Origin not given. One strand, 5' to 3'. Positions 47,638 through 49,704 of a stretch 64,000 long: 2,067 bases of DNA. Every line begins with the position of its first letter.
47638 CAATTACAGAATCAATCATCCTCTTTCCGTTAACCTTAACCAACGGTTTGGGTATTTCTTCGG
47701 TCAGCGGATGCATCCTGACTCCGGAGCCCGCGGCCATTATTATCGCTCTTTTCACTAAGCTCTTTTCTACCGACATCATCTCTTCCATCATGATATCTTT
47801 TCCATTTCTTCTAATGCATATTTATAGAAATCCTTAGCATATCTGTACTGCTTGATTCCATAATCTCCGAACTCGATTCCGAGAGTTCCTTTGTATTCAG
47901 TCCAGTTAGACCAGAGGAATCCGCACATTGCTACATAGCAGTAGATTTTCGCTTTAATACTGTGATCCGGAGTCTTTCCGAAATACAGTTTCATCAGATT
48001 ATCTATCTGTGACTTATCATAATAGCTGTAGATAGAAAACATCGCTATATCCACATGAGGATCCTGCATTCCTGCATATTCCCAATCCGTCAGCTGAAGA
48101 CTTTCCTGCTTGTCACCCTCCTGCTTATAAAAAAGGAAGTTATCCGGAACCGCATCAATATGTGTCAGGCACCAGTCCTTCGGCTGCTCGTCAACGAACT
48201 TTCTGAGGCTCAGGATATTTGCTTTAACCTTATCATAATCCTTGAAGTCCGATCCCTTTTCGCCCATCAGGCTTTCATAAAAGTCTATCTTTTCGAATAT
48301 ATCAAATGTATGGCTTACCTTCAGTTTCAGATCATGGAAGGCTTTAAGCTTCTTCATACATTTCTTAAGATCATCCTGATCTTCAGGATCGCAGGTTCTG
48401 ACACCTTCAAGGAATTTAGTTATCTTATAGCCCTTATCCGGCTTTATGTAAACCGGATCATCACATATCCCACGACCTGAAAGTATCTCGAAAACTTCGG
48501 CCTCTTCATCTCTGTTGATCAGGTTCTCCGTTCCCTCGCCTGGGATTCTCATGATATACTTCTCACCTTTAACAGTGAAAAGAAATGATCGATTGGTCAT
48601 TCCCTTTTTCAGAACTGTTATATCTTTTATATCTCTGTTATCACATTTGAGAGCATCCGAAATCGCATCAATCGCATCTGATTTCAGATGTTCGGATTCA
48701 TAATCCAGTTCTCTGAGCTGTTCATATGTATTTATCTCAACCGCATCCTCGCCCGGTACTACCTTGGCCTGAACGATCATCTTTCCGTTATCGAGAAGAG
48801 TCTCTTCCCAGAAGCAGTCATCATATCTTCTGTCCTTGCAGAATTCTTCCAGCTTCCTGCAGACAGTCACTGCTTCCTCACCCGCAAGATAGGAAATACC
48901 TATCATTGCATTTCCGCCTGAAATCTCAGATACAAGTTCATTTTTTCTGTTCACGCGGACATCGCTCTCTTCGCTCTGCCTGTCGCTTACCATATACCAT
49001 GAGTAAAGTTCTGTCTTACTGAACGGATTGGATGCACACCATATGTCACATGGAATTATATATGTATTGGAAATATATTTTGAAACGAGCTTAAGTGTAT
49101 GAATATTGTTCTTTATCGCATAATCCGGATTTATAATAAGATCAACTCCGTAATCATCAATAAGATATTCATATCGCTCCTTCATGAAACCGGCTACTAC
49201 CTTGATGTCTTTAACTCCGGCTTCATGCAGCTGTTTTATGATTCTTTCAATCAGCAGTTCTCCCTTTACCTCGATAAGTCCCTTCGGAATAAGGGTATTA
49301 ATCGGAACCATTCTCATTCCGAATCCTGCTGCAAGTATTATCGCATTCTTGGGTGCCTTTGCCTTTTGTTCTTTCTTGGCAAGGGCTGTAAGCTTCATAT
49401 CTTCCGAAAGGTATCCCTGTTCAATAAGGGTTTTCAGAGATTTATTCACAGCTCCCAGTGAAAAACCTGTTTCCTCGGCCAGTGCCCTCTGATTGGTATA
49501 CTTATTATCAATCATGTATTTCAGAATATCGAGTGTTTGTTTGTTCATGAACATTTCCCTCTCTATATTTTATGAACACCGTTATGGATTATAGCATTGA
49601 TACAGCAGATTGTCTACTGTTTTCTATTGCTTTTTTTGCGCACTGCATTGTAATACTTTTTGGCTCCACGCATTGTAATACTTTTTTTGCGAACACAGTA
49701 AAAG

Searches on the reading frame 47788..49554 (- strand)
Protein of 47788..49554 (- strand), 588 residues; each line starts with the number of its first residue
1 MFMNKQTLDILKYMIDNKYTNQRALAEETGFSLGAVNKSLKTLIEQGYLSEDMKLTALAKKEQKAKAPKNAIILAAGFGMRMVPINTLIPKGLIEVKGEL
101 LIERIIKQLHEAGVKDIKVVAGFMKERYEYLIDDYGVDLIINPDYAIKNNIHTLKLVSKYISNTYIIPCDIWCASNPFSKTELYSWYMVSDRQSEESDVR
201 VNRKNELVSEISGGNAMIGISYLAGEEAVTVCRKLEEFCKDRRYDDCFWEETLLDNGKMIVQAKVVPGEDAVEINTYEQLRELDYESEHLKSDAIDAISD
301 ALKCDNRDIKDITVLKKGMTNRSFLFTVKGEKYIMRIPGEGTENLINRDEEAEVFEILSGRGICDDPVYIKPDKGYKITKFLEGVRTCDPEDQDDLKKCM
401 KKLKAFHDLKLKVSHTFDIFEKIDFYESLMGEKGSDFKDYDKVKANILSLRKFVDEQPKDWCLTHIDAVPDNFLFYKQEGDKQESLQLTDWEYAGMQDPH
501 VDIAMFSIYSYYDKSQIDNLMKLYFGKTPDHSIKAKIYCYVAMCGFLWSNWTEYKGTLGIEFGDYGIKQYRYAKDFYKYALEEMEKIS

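Call 7: search_protein_families(library=pfam, proteins=[window:47788-49554:-], max_evalue=0.01)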
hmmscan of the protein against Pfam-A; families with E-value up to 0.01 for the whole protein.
window:47788-49554:- (588 aa): 10 families
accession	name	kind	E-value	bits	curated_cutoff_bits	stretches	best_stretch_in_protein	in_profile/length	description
PF01633.27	Choline_kinase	-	5.2e-21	75.7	29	1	313-508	2-205/300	Choline/ethanolamine kinase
PF01636.29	APH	-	1.3e-11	45.1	23.2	1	311-523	1-228/239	Phosphotransferase enzyme family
PF13412.12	HTH_24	-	1.3e-10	41.1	21.9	1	3-49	1-47/48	Winged helix-turn-helix DNA-binding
PF12804.13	NTP_transf_3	-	1.5e-10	41.9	27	1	71-171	1-96/160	MobA-like NTP transferase domain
PF00483.29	NTP_transferase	-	4.7e-05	23.5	21.2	1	71-135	2-68/245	Nucleotidyl transferase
PF12802.13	MarR_2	-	7.6e-05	23.2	27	1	6-49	6-50/61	MarR family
PF24409.1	wHTH-PRTase_assc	-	9.4e-05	22.8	27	1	14-65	6-57/83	wHTH-PRTase associated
PF02958.26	EcKL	-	0.00064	19.6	22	1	438-527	190-284/294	Ecdysteroid kinase-like family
PF13730.12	HTH_36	-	0.0014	18.8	25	1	19-49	25-55/55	Helix-turn-helix domain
PF05732.17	RepL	-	0.0031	17.5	20.3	1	7-50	57-106/164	Firmicute plasmid replication protein (RepL)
